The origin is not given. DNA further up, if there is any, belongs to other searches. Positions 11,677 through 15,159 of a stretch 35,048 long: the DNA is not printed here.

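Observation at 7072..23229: Four paralogous giant GT-C (AftD/DUF3367-like) glycosyltransferases within 16 kb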

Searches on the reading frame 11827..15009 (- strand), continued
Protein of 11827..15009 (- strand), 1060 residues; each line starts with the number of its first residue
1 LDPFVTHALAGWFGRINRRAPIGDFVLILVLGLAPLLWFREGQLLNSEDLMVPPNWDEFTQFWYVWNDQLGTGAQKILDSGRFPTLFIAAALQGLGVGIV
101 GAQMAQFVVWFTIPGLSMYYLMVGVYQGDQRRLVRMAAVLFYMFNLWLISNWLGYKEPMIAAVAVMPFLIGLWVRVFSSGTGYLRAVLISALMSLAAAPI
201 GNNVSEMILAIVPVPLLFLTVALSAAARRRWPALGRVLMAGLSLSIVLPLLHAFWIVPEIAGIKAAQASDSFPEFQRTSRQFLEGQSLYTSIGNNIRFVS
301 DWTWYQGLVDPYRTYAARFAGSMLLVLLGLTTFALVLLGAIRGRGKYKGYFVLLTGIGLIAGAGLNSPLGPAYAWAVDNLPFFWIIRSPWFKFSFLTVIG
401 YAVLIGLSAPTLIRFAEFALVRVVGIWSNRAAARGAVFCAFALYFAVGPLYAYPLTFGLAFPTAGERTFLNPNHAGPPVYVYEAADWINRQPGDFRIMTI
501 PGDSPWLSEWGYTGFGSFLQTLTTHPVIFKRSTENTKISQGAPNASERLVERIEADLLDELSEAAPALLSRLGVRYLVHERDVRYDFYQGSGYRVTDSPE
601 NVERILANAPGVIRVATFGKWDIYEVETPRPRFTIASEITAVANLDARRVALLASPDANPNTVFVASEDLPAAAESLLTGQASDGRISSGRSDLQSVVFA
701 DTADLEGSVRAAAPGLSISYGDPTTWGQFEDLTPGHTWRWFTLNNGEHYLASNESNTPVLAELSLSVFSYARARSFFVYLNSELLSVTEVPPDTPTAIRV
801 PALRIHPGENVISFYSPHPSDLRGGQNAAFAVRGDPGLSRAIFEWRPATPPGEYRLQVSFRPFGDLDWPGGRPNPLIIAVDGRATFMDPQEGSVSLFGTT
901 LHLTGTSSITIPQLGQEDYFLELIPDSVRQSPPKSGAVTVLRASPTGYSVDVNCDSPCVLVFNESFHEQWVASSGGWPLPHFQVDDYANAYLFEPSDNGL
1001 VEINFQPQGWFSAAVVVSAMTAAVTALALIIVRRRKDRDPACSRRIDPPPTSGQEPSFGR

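Call 57: search_protein_families(library=pfam, proteins=[L012:2185-4260:+, L007:29-1879:+, L010:1-1845:+, L003:4542-6089:+, L013:12628-15075:+, L003:17495-21109:+, L002:14061-17906:-, L009:16089-19094:+], max_evalue=1)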
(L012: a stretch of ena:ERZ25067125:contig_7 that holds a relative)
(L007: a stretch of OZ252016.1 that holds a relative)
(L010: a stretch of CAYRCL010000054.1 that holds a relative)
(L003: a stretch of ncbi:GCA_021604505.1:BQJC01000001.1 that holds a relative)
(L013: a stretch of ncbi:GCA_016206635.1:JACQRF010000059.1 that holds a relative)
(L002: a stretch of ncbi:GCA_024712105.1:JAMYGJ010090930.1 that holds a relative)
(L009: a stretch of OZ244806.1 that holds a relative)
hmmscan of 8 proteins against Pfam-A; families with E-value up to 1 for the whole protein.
L012:2185-4260:+ (691 aa): 11 families
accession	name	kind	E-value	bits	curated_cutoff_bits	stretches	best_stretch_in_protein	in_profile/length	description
PF00551.24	Formyl_trans_N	-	4.9e-30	105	26.1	1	51-166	61-176/181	Formyl transferase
PF02911.23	Formyl_trans_C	-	3.6e-12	46.8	21.1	1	200-293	7-97/100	Formyl transferase, C-terminal domain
PF00583.31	Acetyltransf_1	-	3.1e-11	44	20.7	1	339-436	24-116/116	Acetyltransferase (GNAT) family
PF13527.13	Acetyltransf_9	-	6.7e-11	42.7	25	1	334-438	25-126/127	Acetyltransferase (GNAT) domain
PF13508.13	Acetyltransf_7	-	1.3e-09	38.7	27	1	349-437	4-83/84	Acetyltransferase (GNAT) domain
PF13673.13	Acetyltransf_10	-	1.5e-06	28.7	23.6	1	378-446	50-117/128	Acetyltransferase (GNAT) domain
PF02474.21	NodA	-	9.8e-05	22.5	22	1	352-400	57-105/195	Nodulation protein A (NodA)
PF13530.11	SCP2_2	-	0.0013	19.7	23.2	1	615-679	37-98/105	Sterol carrier protein domain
PF08445.16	FR47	-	0.0016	18.8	22.1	1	371-441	13-82/86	FR47-like protein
PF14542.12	Acetyltransf_CG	-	0.0048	17.4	30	1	379-411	24-56/80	GCN5-related N-acetyl-transferase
PF03949.21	Malic_M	-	0.25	11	23.5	1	608-661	1-54/258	Malic enzyme, NAD binding domain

L007:29-1879:+ (616 aa): 11 families
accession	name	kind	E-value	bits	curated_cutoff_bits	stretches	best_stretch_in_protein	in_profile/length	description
PF00551.24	Formyl_trans_N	-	1e-25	91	26.1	1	2-91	87-176/181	Formyl transferase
PF02911.23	Formyl_trans_C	-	1.7e-12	47.8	21.1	1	122-218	4-97/100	Formyl transferase, C-terminal domain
PF00583.31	Acetyltransf_1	-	1.2e-11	45.3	20.7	1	264-361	24-116/116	Acetyltransferase (GNAT) family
PF13527.13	Acetyltransf_9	-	5.3e-11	43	25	1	262-363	30-126/127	Acetyltransferase (GNAT) domain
PF13508.13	Acetyltransf_7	-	1.2e-09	38.9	27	1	274-362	4-83/84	Acetyltransferase (GNAT) domain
PF13673.13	Acetyltransf_10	-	7.3e-07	29.7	23.6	1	303-371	50-117/128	Acetyltransferase (GNAT) domain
PF02474.21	NodA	-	4.7e-05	23.6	22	1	269-325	49-105/195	Nodulation protein A (NodA)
PF08445.16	FR47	-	0.00066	20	22.1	1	296-366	13-82/86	FR47-like protein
PF13530.11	SCP2_2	-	0.0014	19.6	23.2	1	541-604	36-98/105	Sterol carrier protein domain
PF14542.12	Acetyltransf_CG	-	0.0027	18.3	30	1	304-338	24-58/80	GCN5-related N-acetyl-transferase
PF03949.21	Malic_M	-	0.2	11.4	23.5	1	533-586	1-54/258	Malic enzyme, NAD binding domain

L010:1-1845:+ (614 aa): 9 families
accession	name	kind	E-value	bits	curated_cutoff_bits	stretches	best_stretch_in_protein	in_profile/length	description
PF00551.24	Formyl_trans_N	-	9.8e-23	81.3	26.1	1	2-92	87-177/181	Formyl transferase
PF02911.23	Formyl_trans_C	-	2.3e-15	57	21.1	1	124-217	6-98/100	Formyl transferase, C-terminal domain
PF00583.31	Acetyltransf_1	-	4.2e-12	46.8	20.7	1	255-359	18-116/116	Acetyltransferase (GNAT) family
PF13527.13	Acetyltransf_9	-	7.2e-12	45.9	25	1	261-361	31-126/127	Acetyltransferase (GNAT) domain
PF13508.13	Acetyltransf_7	-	4.9e-09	36.9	27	1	271-360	3-83/84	Acetyltransferase (GNAT) domain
PF13673.13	Acetyltransf_10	-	1.3e-07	32.1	23.6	1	301-369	50-117/128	Acetyltransferase (GNAT) domain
PF14542.12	Acetyltransf_CG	-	0.00011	22.6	30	1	304-339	26-61/80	GCN5-related N-acetyl-transferase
PF08445.16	FR47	-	0.00042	20.7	22.1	1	300-363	19-81/86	FR47-like protein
PF24949.1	DUF7760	-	0.062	12.9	27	1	336-398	118-183/253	Domain of unknown function (DUF7760)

L003:4542-6089:+ (515 aa): 0 families

L013:12628-15075:+ (815 aa): 2 families
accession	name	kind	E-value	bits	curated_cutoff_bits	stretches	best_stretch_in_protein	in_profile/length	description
PF09586.16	YfhO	-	7.1e-06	25.1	28.5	1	748-797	787-835/835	Bacterial membrane protein YfhO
PF10131.15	PTPS_related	-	0.12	11.2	26.4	1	619-662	480-523/621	6-pyruvoyl-tetrahydropterin synthase related domain; membrane protein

L003:17495-21109:+ (1204 aa): 0 families

L002:14061-17906:- (1281 aa): 1 family
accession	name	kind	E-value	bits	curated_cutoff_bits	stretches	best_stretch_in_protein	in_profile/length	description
PF09586.16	YfhO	-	0.00028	19.8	28.5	1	1168-1245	759-835/835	Bacterial membrane protein YfhO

L009:16089-19094:+ (1001 aa): 2 families
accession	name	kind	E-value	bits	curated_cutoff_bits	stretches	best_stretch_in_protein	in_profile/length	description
PF02366.24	PMT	-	0.0064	16.5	22.7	1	438-595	68-228/245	Dolichyl-phosphate-mannose-protein mannosyltransferase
PF10011.15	DUF2254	-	0.011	15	28.8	1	542-598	85-135/368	Predicted membrane protein (DUF2254)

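Call 82: list_cluster_members(proteins=[P0047, P0048, P0049, P0050, P0055, P0062, P0088, P0104, P0136, P0152])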
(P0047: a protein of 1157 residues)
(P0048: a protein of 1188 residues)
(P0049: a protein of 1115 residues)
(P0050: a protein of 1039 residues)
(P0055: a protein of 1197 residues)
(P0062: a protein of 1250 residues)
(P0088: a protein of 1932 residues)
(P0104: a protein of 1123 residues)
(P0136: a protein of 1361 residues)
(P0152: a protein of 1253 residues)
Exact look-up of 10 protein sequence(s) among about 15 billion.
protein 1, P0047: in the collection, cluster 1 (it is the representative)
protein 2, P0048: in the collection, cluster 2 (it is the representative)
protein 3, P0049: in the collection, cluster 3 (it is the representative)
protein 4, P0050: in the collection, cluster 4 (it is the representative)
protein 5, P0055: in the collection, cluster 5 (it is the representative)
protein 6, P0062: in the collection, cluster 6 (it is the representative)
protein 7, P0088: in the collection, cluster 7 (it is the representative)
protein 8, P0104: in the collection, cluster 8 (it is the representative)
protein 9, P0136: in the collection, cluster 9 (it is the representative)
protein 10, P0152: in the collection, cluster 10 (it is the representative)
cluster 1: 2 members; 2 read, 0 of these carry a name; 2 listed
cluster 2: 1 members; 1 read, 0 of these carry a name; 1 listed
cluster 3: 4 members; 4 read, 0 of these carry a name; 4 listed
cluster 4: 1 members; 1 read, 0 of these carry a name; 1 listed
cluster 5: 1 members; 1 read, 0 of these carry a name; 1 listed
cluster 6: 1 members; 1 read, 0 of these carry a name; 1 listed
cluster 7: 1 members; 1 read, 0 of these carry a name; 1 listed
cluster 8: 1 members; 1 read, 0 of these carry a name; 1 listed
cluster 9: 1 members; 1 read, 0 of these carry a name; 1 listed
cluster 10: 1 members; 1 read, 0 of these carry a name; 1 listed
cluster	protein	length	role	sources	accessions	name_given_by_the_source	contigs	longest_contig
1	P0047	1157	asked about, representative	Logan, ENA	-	-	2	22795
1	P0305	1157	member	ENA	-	-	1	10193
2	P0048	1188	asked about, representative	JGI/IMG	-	-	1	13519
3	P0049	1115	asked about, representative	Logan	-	-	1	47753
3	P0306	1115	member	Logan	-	-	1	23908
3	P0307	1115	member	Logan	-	-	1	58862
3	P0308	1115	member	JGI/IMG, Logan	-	-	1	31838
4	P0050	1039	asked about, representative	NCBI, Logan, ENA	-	-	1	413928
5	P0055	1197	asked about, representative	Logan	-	-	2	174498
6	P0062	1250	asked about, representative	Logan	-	-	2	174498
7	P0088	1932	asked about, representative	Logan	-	-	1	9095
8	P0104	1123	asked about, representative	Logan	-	-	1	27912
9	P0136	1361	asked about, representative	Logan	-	-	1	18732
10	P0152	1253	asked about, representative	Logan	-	-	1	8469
